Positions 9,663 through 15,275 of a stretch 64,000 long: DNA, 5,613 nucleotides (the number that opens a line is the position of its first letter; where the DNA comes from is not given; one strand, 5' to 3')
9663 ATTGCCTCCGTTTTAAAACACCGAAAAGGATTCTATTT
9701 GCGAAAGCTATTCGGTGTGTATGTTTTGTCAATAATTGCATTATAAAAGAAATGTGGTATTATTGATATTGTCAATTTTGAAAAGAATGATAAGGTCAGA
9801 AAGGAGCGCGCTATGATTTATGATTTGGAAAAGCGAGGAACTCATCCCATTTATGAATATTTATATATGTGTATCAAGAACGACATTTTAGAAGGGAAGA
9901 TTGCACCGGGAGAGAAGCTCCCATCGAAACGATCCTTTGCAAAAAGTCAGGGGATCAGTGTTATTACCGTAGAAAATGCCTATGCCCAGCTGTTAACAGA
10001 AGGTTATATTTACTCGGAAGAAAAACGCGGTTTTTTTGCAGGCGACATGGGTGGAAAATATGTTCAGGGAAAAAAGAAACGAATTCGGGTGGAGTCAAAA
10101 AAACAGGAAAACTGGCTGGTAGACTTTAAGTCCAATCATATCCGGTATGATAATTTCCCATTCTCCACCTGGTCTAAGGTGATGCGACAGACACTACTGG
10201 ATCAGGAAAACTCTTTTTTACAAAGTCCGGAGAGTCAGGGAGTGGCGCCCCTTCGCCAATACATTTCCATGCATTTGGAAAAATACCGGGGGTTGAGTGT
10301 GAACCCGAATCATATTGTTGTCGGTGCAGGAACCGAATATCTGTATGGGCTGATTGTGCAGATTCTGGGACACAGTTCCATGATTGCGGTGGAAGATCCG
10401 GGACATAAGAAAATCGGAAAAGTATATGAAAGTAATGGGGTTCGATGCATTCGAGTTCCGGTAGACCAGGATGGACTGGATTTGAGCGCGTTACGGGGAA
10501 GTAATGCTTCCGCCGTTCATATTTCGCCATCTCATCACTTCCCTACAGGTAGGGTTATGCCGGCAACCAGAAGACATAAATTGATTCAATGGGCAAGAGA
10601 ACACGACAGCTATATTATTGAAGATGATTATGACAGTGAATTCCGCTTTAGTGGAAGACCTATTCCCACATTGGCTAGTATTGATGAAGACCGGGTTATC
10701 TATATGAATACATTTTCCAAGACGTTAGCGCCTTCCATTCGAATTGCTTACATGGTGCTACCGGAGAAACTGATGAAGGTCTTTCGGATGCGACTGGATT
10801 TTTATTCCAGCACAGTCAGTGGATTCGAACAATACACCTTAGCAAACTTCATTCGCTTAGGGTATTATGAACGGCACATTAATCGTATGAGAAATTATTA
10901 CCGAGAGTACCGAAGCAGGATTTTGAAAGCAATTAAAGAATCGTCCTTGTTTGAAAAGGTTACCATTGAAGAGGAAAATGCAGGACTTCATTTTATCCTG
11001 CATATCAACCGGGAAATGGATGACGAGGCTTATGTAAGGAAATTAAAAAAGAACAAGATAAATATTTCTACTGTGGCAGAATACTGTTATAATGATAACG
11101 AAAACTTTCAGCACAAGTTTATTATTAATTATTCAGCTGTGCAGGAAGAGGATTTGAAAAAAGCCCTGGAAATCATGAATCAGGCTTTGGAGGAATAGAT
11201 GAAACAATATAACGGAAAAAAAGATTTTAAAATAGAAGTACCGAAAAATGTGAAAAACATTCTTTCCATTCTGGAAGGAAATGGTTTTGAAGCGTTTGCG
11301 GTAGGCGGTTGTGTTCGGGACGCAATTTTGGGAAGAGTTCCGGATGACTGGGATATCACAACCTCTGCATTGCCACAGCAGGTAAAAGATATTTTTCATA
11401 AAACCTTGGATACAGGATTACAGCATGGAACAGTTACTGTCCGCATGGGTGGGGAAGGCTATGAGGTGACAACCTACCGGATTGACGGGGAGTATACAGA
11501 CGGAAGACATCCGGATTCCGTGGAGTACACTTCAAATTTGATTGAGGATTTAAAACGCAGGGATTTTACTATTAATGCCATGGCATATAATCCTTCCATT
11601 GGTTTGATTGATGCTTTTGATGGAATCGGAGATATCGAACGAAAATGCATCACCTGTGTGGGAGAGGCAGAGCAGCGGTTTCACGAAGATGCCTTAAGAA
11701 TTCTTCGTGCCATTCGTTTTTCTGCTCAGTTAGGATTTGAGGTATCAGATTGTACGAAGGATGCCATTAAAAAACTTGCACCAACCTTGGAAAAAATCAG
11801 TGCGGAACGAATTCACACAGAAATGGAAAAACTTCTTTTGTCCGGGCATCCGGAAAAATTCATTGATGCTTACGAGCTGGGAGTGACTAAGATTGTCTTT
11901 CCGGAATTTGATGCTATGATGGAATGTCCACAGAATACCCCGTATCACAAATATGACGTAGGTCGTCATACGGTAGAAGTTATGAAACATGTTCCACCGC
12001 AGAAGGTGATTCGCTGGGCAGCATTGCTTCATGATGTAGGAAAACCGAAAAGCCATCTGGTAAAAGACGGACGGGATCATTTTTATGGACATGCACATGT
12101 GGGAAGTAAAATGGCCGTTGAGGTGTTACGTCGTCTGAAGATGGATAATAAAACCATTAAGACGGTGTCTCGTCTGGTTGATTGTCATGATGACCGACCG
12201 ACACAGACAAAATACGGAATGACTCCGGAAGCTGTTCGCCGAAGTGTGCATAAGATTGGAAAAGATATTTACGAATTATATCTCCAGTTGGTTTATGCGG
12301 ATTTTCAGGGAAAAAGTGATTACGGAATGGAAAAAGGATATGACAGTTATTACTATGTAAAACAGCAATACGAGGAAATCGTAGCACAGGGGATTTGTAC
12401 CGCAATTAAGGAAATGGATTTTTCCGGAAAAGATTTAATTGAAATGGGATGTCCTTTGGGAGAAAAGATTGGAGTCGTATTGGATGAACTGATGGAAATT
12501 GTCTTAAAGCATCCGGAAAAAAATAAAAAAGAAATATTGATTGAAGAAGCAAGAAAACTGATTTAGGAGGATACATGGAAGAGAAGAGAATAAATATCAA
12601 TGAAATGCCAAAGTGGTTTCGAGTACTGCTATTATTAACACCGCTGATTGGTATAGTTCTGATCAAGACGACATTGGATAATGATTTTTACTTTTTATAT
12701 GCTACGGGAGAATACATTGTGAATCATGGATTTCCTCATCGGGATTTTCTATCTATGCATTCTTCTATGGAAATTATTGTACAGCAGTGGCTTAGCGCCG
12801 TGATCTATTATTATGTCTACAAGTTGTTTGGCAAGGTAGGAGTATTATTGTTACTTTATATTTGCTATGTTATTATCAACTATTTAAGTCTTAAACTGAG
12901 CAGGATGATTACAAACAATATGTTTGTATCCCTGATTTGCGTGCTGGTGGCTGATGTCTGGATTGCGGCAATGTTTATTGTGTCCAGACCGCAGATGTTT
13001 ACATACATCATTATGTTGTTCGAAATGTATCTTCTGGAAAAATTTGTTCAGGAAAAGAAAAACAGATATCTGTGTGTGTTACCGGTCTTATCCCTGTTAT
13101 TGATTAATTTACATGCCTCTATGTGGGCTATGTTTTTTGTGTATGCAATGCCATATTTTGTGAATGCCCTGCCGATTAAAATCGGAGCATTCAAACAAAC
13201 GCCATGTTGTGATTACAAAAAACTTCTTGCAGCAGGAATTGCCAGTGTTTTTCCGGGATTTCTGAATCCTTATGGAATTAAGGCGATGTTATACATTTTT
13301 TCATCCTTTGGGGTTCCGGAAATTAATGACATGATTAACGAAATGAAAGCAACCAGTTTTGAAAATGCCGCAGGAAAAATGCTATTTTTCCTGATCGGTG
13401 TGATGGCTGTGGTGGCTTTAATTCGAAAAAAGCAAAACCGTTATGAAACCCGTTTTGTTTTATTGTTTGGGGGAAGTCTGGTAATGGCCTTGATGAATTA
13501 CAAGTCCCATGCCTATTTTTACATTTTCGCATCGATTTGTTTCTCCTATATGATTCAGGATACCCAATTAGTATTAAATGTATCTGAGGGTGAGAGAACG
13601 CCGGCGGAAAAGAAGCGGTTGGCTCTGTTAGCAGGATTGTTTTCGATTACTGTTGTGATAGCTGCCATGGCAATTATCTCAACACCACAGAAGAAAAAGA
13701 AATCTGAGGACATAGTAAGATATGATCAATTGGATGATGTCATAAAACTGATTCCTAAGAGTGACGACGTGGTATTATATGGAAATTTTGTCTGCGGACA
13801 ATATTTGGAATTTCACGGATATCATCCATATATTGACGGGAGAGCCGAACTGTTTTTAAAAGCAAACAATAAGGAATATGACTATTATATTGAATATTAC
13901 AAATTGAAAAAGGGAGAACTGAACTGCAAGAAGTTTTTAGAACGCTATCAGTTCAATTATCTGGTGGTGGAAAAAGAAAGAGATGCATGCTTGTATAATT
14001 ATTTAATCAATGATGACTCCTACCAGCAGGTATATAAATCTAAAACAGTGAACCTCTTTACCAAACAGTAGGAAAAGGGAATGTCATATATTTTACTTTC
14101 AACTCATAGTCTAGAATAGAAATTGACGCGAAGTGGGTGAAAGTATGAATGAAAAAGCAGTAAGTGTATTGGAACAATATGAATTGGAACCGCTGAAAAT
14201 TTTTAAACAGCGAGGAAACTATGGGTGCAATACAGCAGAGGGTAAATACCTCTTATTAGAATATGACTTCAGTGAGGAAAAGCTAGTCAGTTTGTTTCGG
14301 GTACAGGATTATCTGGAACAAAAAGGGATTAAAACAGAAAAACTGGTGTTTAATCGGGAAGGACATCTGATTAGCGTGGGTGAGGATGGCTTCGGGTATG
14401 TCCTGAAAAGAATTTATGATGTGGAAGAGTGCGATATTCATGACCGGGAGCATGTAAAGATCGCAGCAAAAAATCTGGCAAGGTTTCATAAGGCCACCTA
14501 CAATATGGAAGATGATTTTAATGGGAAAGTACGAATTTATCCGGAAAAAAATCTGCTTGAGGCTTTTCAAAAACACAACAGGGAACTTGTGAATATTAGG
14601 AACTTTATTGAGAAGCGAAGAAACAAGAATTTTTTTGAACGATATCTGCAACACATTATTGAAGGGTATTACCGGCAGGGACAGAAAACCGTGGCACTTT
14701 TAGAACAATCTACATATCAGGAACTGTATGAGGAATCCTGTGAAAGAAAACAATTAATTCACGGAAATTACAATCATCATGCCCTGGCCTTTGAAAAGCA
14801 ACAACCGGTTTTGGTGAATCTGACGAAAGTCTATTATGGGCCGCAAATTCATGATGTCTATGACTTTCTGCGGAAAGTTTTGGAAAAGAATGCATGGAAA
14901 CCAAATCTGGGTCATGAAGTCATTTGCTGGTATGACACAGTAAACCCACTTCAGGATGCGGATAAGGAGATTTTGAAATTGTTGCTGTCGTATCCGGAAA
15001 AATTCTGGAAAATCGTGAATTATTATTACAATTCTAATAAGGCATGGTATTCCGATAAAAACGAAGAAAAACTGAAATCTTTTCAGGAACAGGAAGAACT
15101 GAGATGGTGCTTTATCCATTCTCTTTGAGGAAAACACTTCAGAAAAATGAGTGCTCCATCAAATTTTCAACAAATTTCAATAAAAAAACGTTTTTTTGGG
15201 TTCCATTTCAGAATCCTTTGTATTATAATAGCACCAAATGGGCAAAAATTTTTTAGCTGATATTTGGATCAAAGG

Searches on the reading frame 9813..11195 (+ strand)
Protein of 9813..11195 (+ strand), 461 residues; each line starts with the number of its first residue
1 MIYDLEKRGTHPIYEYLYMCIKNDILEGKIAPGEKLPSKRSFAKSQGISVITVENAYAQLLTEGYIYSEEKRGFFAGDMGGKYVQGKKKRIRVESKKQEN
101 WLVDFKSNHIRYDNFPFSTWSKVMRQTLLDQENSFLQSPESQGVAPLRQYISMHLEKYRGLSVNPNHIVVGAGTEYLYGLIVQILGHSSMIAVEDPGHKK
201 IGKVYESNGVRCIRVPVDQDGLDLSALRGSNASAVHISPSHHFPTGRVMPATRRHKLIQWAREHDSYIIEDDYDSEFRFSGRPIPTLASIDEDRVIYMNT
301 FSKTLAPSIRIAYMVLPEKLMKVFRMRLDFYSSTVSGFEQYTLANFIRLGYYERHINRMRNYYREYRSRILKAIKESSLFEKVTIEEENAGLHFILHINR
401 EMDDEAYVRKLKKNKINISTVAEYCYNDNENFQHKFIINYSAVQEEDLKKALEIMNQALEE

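Call 7: search_protein_families(library=pfam, proteins=[window:9813-11195:+], max_evalue=0.1)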
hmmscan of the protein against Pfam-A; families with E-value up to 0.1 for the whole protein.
window:9813-11195:+ (461 aa): 3 families
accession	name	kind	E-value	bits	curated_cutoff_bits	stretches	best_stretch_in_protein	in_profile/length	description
PF00155.27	Aminotran_1_2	-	6.1e-21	75.4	19.7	1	103-453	4-359/361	Aminotransferase class I and II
PF00392.27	GntR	-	3.7e-11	42.9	27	1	14-75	2-63/64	Bacterial regulatory proteins, gntR family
PF01995.21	NRD1_2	-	0.065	12.9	25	0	428-460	18-50/238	NrpR regulatory domains NRD1 and 2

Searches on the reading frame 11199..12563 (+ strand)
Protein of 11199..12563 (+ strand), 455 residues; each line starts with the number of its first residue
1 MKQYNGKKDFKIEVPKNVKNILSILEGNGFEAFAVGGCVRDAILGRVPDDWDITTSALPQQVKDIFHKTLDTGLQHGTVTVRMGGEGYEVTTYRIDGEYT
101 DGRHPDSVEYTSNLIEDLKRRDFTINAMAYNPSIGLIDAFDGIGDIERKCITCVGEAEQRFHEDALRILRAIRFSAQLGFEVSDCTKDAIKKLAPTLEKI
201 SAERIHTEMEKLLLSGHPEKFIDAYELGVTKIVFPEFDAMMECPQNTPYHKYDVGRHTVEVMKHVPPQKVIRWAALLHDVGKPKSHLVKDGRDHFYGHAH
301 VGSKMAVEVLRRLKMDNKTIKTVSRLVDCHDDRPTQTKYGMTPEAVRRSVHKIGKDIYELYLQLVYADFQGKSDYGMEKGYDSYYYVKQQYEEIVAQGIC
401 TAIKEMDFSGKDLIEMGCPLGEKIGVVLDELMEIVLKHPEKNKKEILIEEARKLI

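Call 7: search_protein_families(library=pfam, proteins=[window:11199-12563:+], max_evalue=0.1)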
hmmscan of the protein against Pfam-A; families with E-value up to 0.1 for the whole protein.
window:11199-12563:+ (455 aa): 5 families
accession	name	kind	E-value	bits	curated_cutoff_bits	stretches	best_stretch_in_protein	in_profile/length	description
PF01743.26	PolyA_pol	-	2.3e-37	128.6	23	1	33-151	2-125/126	Poly A polymerase head domain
PF12627.12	PolyA_pol_RNAbd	-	1e-18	67.2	22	1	179-240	1-63/64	Probable RNA and SrmB- binding site of polymerase A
PF13735.12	tRNA_NucTran2_2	-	2.6e-09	37.7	27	1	304-450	22-148/149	tRNA nucleotidyltransferase domain 2 putative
PF01966.28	HD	-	5.1e-09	36.9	22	1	256-337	10-92/116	HD domain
PF23311.1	DUF7084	-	0.08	13.2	27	0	187-210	5-29/48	Domain of unknown function (DUF7084)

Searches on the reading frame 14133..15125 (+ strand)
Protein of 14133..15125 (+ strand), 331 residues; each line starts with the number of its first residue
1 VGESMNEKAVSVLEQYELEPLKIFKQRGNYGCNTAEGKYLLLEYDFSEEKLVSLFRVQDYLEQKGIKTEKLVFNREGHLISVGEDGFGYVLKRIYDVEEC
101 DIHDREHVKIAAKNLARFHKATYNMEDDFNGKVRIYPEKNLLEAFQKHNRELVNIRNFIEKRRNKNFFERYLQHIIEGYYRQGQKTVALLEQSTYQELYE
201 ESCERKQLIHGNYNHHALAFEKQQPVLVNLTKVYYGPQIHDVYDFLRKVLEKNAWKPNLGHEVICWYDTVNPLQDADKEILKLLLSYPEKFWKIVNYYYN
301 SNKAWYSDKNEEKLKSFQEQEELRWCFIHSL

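Call 7: search_protein_families(library=pfam, proteins=[window:14133-15125:+], max_evalue=0.1)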
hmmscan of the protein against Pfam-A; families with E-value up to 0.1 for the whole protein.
window:14133-15125:+ (331 aa): 1 family
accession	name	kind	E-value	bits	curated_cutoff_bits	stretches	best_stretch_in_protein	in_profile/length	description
PF01636.29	APH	-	0.068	13.4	23.2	0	55-248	41-212/239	Phosphotransferase enzyme family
